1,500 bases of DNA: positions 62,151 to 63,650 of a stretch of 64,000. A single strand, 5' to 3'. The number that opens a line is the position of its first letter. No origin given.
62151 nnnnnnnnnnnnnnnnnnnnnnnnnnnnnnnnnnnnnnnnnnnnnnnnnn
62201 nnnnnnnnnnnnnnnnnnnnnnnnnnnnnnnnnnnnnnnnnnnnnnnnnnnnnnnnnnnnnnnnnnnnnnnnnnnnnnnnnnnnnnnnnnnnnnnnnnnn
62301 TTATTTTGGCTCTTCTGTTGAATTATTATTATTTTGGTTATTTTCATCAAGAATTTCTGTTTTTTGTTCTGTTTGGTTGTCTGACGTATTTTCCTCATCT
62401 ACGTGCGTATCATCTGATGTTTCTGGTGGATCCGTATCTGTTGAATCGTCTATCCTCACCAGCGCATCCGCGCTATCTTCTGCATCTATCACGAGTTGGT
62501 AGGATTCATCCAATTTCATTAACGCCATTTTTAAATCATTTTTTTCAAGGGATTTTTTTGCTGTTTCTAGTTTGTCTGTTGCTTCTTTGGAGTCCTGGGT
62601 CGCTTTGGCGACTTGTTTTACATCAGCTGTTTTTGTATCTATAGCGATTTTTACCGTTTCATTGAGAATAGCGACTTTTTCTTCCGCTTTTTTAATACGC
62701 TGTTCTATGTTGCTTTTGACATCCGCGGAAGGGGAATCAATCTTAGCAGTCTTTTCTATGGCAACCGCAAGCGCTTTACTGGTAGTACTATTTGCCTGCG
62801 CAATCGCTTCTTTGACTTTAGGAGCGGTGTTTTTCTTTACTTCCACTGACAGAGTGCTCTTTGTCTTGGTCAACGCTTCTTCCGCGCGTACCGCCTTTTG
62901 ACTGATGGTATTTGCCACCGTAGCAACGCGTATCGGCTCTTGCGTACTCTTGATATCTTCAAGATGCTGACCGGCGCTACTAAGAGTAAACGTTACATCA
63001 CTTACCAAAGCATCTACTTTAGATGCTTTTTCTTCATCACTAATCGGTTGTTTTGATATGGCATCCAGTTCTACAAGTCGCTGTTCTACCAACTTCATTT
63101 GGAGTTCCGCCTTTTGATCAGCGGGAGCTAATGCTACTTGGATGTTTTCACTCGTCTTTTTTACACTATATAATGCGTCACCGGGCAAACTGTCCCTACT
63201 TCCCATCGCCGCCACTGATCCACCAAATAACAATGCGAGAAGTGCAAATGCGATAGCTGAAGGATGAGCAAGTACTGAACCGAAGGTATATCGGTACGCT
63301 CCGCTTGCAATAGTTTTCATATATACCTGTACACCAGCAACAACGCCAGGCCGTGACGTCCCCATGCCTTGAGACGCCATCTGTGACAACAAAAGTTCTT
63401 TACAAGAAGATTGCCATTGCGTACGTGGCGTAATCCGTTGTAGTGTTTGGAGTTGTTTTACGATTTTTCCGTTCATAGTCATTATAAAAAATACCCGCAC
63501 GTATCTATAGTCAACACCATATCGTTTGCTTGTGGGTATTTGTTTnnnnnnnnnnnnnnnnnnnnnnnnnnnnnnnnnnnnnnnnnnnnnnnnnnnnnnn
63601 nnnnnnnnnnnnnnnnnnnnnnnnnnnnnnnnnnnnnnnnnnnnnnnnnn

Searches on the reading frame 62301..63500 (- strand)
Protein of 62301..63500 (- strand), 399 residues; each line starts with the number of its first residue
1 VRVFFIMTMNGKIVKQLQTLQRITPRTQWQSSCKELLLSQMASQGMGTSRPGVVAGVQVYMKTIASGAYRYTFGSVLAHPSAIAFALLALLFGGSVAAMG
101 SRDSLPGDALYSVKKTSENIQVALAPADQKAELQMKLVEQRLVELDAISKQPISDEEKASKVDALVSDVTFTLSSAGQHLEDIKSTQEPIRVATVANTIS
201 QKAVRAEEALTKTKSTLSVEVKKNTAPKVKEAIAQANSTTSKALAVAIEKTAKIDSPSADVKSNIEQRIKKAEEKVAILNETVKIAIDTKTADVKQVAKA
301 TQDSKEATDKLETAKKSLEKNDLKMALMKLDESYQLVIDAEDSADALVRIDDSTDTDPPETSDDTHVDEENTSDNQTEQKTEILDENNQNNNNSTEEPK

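Call 66: search_protein_families(library=pfam, proteins=[window:62301-63500:-], max_evalue=0.00001)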
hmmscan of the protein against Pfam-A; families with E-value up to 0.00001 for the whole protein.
window:62301-63500:- (399 aa): 1 family
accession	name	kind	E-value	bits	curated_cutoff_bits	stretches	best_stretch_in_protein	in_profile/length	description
PF18915.5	DUF5667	-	3.4e-09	37.5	27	1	104-218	2-97/99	Domain of unknown function (DUF5667)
